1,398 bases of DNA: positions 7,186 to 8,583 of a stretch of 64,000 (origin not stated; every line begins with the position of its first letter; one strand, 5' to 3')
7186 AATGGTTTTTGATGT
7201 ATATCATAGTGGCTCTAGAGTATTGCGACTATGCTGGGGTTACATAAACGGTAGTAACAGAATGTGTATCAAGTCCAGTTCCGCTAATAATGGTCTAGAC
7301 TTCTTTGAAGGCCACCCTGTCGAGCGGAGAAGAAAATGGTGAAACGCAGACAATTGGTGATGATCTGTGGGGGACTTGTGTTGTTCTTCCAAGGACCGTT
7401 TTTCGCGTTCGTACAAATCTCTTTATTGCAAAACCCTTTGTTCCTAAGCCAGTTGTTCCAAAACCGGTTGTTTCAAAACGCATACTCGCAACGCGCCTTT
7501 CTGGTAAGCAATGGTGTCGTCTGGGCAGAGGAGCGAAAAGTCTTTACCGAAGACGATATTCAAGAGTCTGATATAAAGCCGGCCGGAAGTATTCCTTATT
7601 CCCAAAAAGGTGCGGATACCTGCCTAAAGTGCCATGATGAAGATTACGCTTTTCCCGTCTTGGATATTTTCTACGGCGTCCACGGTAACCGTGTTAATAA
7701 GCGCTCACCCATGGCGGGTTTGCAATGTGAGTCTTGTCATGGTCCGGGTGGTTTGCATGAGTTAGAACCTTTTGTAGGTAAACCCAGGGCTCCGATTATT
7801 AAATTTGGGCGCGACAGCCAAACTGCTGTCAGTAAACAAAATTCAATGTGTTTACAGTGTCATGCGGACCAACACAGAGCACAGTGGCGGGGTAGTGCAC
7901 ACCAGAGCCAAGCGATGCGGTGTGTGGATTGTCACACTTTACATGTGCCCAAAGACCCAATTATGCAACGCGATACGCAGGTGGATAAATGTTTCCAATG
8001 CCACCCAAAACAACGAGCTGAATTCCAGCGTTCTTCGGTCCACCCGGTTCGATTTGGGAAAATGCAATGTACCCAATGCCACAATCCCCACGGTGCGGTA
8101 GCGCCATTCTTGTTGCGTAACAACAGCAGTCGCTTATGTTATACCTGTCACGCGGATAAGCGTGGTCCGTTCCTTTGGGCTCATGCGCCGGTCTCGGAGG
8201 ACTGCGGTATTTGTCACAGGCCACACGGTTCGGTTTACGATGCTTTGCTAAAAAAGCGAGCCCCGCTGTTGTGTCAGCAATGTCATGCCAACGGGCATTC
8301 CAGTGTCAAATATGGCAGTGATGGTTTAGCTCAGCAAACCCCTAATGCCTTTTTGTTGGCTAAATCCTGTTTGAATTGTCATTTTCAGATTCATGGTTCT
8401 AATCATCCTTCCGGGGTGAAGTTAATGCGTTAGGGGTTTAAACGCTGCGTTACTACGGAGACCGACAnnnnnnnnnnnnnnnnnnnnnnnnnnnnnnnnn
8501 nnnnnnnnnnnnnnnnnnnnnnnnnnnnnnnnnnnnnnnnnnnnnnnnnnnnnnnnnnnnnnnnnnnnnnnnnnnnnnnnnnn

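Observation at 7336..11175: MtrAB/MtoAB/PioAB-like porin-cytochrome conduit with a trailing dihaem cytochrome c4, in a genome that also carries sulfur-oxidation genes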

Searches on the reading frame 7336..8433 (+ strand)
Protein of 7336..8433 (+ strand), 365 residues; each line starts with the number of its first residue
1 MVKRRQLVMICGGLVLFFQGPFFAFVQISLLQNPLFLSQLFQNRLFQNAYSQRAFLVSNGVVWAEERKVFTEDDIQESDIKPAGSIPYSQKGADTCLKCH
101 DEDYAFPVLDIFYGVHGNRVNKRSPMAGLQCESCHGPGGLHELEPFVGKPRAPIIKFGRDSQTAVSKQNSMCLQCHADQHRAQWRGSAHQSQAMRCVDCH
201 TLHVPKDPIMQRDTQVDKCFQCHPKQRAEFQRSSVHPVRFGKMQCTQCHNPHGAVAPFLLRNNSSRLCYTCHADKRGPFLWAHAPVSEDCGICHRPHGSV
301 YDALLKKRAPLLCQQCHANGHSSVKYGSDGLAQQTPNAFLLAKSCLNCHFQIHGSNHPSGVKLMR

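Call 7: search_protein_families(library=pfam, proteins=[window:7336-8433:+], max_evalue=0.01)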
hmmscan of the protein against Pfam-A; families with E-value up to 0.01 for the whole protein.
window:7336-8433:+ (365 aa): 7 families
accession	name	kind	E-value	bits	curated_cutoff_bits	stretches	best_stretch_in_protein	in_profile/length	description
PF09699.15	Paired_CXXCH_1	-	1.1e-38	131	20.6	3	237-276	3-40/41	Doubled CXXCH motif (Paired_CXXCH_1)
PF22678.1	Cytochrom_c_NrfB-like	-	2.8e-13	50.6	27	2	131-213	1-78/89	Cytochrome c-type protein NrfB-like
PF14522.11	Cytochrome_C7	-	4.4e-13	49.3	24.8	1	241-295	12-67/67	Cytochrome c7 and related cytochrome c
PF14537.11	Cytochrom_c3_2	-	4.1e-12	46.8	25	1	188-272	1-78/79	Cytochrome c3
PF22113.1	Mtrc-MtrF_II-IV_dom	-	5.3e-10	39.5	30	0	89-142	116-170/176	Outer membrane cytochrome MtrC/MtrF-like, domains II/IV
PF13435.11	Cytochrome_C554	-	5.1e-05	24.6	20.8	0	89-136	44-84/84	Cytochrome c554 and c-prime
PF02085.21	Cytochrom_CIII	-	0.00023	21.9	22.9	0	283-354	28-87/101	Class III cytochrome C family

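Call 8: search_protein_families(library=ncbifam, proteins=[window:7336-8433:+], max_evalue=0.01)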
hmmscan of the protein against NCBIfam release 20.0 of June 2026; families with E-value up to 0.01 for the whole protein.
window:7336-8433:+ (365 aa): 10 families
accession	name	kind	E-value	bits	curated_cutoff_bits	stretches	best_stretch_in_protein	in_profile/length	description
TIGR03508.1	decahem_SO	subfamily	2.3e-87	292.7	192.2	1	92-359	1-258/258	DmsE family decaheme c-type cytochrome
NF041028.1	decahem_GSU2203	exception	7.7e-65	219.2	325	1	90-360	33-306/317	GSU2203 family decaheme c-type cytochrome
TIGR01905.1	paired_CXXCH_1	subfamily_domain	1.6e-29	101.5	25.2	2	242-275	6-39/41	doubled CXXCH domain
NF008659.0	PRK11659.1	equivalog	5.1e-19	68.7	184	2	94-231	47-175/188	cytochrome c nitrite reductase pentaheme subunit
TIGR03146.1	cyt_nit_nrfB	equivalog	1.5e-14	54.5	166.6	2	94-226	12-144/145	cytochrome c nitrite reductase pentaheme subunit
NF049875.1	NetB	exception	2.4e-10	40.6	380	1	95-235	74-207/211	Nrf-like electron transfer protein NetB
TIGR03153.1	cytochr_NrfH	equivalog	1.6e-08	34.7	134.2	2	162-203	21-62/138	cytochrome c nitrite reductase small subunit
NF041198.1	UshA_like_PCGU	equivalog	0.00011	20.9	275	1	94-181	443-513/519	UshA-like (seleno)protein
NF047727.1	4hemeCytCCctA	equivalog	0.0012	18.9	180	1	215-276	56-108/109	tetraheme c-type cytochrome CctA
NF045722.1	c3_cytochr_TmcA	equivalog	0.0024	17.7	114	0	152-227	41-114/125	acidic tetraheme cytochrome c3 TmcA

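Call 16: find_homologous_proteins(query=window:7336-8433:+, max_evalue=1e-20)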
Query window:7336-8433:+ (365 aa): 7009 proteins with E <= 1e-20 among 8000 candidates; the best 120 are listed.
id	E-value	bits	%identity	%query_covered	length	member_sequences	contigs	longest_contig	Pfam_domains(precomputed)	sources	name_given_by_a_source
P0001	2.0e-257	871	100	100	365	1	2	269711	PF09699.16,PF14537.12,PF22678.2,PF14522.12,PF22113.2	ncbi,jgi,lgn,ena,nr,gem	ncbi:MAG: DmsE family decaheme c-type cytochrome [Gammaproteobacteria bacterium]|nr:DmsE family deca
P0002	2.0e-142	493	72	80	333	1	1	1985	PF09699.16,PF14537.12,PF22678.2,PF14522.12,PF22113.2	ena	-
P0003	1.2e-135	470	63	88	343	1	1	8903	PF09699.16,PF14537.12,PF22678.2,PF14522.12,PF22113.2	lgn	-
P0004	6.8e-127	442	64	79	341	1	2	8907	PF09699.16,PF14537.12,PF13435.12,PF22678.2,PF14522.12,PF22113.2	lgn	-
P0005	7.2e-127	441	61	86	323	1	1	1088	PF09699.16,PF14537.12,PF22678.2,PF14522.12,PF22113.2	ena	-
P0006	2.4e-125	436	60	85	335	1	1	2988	PF09699.16,PF14537.12,PF22678.2,PF14522.12,PF22113.2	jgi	jgi:DmsE family decaheme c-type cytochrome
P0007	2.6e-124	433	61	83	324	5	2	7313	PF09699.16,PF14537.12,PF13435.12,PF22678.2,PF14522.12,PF22113.2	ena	-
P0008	2.7e-124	433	62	81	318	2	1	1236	PF09699.16,PF14537.12,PF22678.2,PF14522.12,PF22113.2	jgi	jgi:DmsE family decaheme c-type cytochrome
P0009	2.8e-123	430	58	85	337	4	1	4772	PF09699.16,PF14537.12,PF13435.12,PF22678.2,PF14522.12,PF22113.2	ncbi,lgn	-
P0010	3.2e-123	429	61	85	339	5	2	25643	PF09699.16,PF14537.12,PF13435.12,PF22678.2,PF14522.12,PF22113.2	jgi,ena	-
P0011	4.1e-123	429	65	76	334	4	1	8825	PF09699.16,PF14537.12,PF13435.12,PF22678.2,PF14522.12,PF22113.2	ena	-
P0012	1.0e-122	428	59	85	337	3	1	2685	PF09699.16,PF14537.12,PF13435.12,PF22678.2,PF14522.12,PF22113.2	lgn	-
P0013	1.4e-122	427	62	79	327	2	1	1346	PF09699.16,PF14537.12,PF13435.12,PF22678.2,PF14522.12,PF22113.2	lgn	-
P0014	3.2e-122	426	59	84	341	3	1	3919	PF09699.16,PF14537.12,PF13435.12,PF22678.2,PF14522.12,PF22113.2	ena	-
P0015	3.8e-122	426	63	77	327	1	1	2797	PF09699.16,PF14537.12,PF13435.12,PF22678.2,PF14522.12,PF22113.2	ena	-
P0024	3.0e-120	420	62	79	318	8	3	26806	PF09699.16,PF14537.12,PF13435.12,PF22678.2,PF14522.12,PF22113.2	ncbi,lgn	ncbi:DmsE family decaheme c-type cytochrome [Kaarinaea lacus]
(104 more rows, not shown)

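Call 19: find_related_loci(query=A1, collection=genome_contigs, flank=10000)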
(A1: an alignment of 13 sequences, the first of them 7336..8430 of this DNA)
Query A1 (365 aa) in genome_contigs; peptide patterns used: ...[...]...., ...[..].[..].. (x = any residue, [..] = any of these).
600 stretches matched a pattern (row limit reached: there are more); 381 encode a relative of the query (tblastn E <= 1e-3); the best 80 are kept; 80 distinct loci.
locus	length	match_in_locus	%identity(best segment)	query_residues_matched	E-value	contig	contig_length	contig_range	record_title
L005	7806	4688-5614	52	71-365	6e-104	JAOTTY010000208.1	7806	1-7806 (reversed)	MAG: Gammaproteobacteria bacterium isolate 13_July_SF_Bin35 13_July_SF_Bin35_scaffold_4178_c1, whole genome shotgun sequ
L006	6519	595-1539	50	58-365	3e-104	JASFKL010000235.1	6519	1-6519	MAG: Gammaproteobacteria bacterium isolate D0817M02metaG_Bin_16 D0817M02metaG_FD_scaffold_6540_c1, whole genome shotgun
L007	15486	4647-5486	56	88-365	6e-103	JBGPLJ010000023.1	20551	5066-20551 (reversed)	MAG: Steroidobacteraceae bacterium isolate OBJ_0618_7090110_265 k141_3939848_length_20551_cov_17.8906, whole genome shot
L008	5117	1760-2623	52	81-365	4e-100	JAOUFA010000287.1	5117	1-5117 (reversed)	MAG: Betaproteobacteria bacterium isolate 4_1_July_SF_Bin28 4_1_July_SF_Bin28_scaffold_9827_c1, whole genome shotgun seq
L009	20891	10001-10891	53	72-365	8e-98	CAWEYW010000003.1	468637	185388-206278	MAG: uncultured beta proteobacterium isolate MFD05942.bin.1.462 genome assembly, contig: contig_21643, whole genome shot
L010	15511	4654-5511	53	77-365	9e-97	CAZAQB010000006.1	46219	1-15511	MAG TPA_asm: uncultured Ectothiorhodospiraceae bacterium isolate SRP141376_co3_265 genome assembly, contig: NODE_1907_le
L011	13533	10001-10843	52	87-365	4e-95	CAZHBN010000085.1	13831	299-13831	MAG TPA_asm: uncultured Ectothiorhodospiraceae bacterium isolate SRP304980_co2_82 genome assembly, contig: NODE_2914_len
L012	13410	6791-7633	50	88-365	7e-92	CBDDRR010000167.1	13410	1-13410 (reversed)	uncultured bacterium isolate s12_90 genome assembly, contig: k141_1444341, whole genome shotgun sequence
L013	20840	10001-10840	52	88-365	6e-92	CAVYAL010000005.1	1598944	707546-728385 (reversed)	MAG: uncultured Gammaproteobacteria bacterium isolate MFD09779.bin.1.345 genome assembly, contig: contig_38387, whole ge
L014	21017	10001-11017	43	23-365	4e-91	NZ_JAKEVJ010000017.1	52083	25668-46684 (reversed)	Shewanella sp. Isolate7 strain M14-00201 scaffold17.1, whole genome shotgun sequence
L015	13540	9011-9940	47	55-365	5e-91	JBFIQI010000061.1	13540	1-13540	MAG: Gammaproteobacteria bacterium isolate Mix_sand12.2021.10.Z.8 k141_2861379_length_13540_cov_11.0000, whole genome sh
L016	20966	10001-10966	44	34-365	4e-91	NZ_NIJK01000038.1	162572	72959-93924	Shewanella indica strain KJW27 scaffold46, whole genome shotgun sequence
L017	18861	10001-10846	50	88-365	7e-91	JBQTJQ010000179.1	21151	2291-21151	MAG: Gammaproteobacteria bacterium isolate SAW2 c_000000160121, whole genome shotgun sequence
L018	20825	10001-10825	51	89-365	2e-90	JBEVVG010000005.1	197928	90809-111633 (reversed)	MAG: Candidatus Thiodiazotropha sp. isolate AUST1 L219 c_000000000004, whole genome shotgun sequence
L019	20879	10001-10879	48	70-365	3e-90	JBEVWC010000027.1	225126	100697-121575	MAG: Candidatus Thiodiazotropha sp. isolate INDO1 L198 c_000000000006, whole genome shotgun sequence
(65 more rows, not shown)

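Call 24: find_encoding_contigs(protein=P0003, flank=8000, max_places=2)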
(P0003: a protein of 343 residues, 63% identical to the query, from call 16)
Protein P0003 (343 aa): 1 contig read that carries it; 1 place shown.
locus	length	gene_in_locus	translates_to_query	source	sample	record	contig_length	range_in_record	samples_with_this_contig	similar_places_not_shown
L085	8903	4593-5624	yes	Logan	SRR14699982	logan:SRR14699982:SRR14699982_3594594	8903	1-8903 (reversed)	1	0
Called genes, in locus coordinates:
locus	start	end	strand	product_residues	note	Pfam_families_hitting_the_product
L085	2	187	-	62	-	?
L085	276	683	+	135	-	PF04828:GFA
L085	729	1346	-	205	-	PF01810:LysE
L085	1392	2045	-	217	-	PF17803:Cadherin_4 (weak), PF17892:Cadherin_5, PF17963:Big_9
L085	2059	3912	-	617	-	PF14522:Cytochrome_C7 (faint), PF00034:Cytochrom_C (faint), PF18911:PKD_4, PF00801:PKD, PF22352:K319L-like_PKD (weak), PF13442:Cytochrome_CBB3 (weak)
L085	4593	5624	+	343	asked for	PF14522:Cytochrome_C7 (faint), PF22113:Mtrc-MtrF_II-IV_dom (faint), PF22678:Cytochrom_c_NrfB-like, PF14537:Cytochrom_c3_2 (weak), PF09699:Paired_CXXCH_1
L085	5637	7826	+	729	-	PF11854:MtrB_PioB, PF10677:DUF2490 (weak)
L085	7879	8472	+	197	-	PF13442:Cytochrome_CBB3 (faint), PF00034:Cytochrom_C (faint)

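Call 25: find_encoding_contigs(protein=P0010, flank=8000, max_places=2)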
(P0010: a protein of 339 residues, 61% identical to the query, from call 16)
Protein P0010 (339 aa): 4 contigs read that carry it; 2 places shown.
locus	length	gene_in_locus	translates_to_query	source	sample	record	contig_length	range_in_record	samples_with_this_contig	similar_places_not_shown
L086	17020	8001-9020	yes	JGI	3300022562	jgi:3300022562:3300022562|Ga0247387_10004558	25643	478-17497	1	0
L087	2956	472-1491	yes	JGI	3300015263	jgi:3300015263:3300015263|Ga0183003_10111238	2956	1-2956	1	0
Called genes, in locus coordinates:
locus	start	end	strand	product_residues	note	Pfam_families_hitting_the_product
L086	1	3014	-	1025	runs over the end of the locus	PF00989:PAS, PF08448:PAS_4, PF08447:PAS_3, PF08447:PAS_3, PF00989:PAS, PF08448:PAS_4, PF13426:PAS_9, PF00989:PAS, +9 more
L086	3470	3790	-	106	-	PF04358:DsrC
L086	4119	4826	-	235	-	PF17803:Cadherin_4, PF17892:Cadherin_5, PF17963:Big_9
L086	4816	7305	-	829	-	PF00034:Cytochrom_C (faint), PF13442:Cytochrome_CBB3 (faint), PF00801:PKD, PF18911:PKD_4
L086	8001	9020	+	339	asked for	PF22113:Mtrc-MtrF_II-IV_dom (faint), PF13435:Cytochrome_C554 (faint), PF14522:Cytochrome_C7 (faint), PF22678:Cytochrom_c_NrfB-like, PF14537:Cytochrom_c3_2 (weak), PF09699:Paired_CXXCH_1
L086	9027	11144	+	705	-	PF11854:MtrB_PioB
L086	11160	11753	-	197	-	PF13442:Cytochrome_CBB3 (faint), PF00034:Cytochrom_C (faint)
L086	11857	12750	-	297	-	PF03096:Ndr (faint), PF12146:Hydrolase_4, PF00561:Abhydrolase_1, PF06821:Ser_hydrolase (weak), PF12697:Abhydrolase_6, PF10230:LIDHydrolase (weak)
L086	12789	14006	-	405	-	PF09699:Paired_CXXCH_1 (faint), PF13435:Cytochrome_C554 (faint), PF14522:Cytochrome_C7 (faint), PF14537:Cytochrom_c3_2 (faint), PF13447:Multi-haem_cyto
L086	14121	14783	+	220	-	PF02798:GST_N, PF13417:GST_N_3, PF22441:CLIC-like_N (weak), PF13409:GST_N_2, PF00043:GST_C, PF13410:GST_C_2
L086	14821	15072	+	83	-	-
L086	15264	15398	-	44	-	-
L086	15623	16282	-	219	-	PF21033:RMD1-3 (faint), PF13181:TPR_8 (faint), PF13414:TPR_11 (faint), PF13428:TPR_14 (faint), PF00515:TPR_1 (faint), PF07719:TPR_2 (faint), PF14559:TPR_19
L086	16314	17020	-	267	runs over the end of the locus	PF00106:adh_short, PF08659:KR, PF13561:adh_short_C2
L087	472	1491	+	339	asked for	PF22113:Mtrc-MtrF_II-IV_dom (faint), PF13435:Cytochrome_C554 (faint), PF14522:Cytochrome_C7 (faint), PF22678:Cytochrom_c_NrfB-like, PF14537:Cytochrom_c3_2 (weak), PF09699:Paired_CXXCH_1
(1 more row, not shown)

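Call 26: find_encoding_contigs(protein=P0024, flank=8000, max_places=2)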
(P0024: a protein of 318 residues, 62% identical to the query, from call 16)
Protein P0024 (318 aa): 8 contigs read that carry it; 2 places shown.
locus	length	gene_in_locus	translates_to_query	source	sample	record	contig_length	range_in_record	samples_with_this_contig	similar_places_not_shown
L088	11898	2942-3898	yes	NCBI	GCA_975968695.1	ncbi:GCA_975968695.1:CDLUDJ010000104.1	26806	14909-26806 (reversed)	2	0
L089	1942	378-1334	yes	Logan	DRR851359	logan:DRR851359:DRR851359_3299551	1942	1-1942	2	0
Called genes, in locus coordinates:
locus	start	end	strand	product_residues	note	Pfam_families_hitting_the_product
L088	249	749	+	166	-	-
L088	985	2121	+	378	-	PF00149:Metallophos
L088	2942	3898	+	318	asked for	PF13435:Cytochrome_C554 (faint), PF14522:Cytochrome_C7 (faint), PF22113:Mtrc-MtrF_II-IV_dom (faint), PF14537:Cytochrom_c3_2 (faint), PF22678:Cytochrom_c_NrfB-like, PF09699:Paired_CXXCH_1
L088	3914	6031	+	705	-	PF11854:MtrB_PioB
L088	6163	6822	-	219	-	PF13442:Cytochrome_CBB3 (weak), PF00034:Cytochrom_C (faint)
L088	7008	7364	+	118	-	PF04828:GFA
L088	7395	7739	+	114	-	-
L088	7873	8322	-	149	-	-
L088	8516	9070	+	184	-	PF04542:Sigma70_r2, PF08281:Sigma70_r4_2, PF04545:Sigma70_r4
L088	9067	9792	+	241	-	-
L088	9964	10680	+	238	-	-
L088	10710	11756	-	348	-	PF01791:DeoC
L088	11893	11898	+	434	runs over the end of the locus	-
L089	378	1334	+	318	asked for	PF13435:Cytochrome_C554 (faint), PF14522:Cytochrome_C7 (faint), PF22113:Mtrc-MtrF_II-IV_dom (faint), PF14537:Cytochrom_c3_2 (faint), PF22678:Cytochrom_c_NrfB-like, PF09699:Paired_CXXCH_1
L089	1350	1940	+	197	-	?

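Call 34: find_related_loci(query=window:7336-8430:+, collection=metagenome_contigs, flank=10000)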
Query window:7336-8430:+ (365 aa) in metagenome_contigs; peptide patterns used: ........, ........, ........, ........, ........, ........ (x = any residue, [..] = any of these).
77 stretches matched a pattern; 7 encode a relative of the query (tblastn E <= 1e-3); 7 distinct loci.
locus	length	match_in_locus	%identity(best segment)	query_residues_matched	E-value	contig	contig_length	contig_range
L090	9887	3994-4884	54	69-364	2e-108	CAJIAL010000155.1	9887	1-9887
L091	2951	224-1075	38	92-359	2e-52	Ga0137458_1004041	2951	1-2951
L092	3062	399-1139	29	94-349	2e-11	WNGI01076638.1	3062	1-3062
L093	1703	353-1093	28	94-349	2e-11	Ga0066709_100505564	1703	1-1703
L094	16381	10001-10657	26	127-341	3e-7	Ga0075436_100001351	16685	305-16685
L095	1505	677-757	63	339-365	2e-6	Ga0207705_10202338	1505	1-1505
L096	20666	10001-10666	23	32-274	1e-6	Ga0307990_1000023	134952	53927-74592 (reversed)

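Call 45: search_solved_structures(query=window:7336-8430:+, max_evalue=0.001)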
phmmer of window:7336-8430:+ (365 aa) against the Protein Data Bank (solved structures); distinct sequences matched with E-value up to 0.001: 3.
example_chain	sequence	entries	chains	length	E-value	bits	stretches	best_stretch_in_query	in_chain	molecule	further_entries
6r2q_A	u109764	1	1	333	4.3e-93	315.4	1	73-364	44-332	Cystathionine beta-synthase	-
6qvm_A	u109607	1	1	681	1.5e-07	33.8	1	89-181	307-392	Multiheme cytochrome cf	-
4rkm_A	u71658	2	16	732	0.00056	22.1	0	91-273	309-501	MccA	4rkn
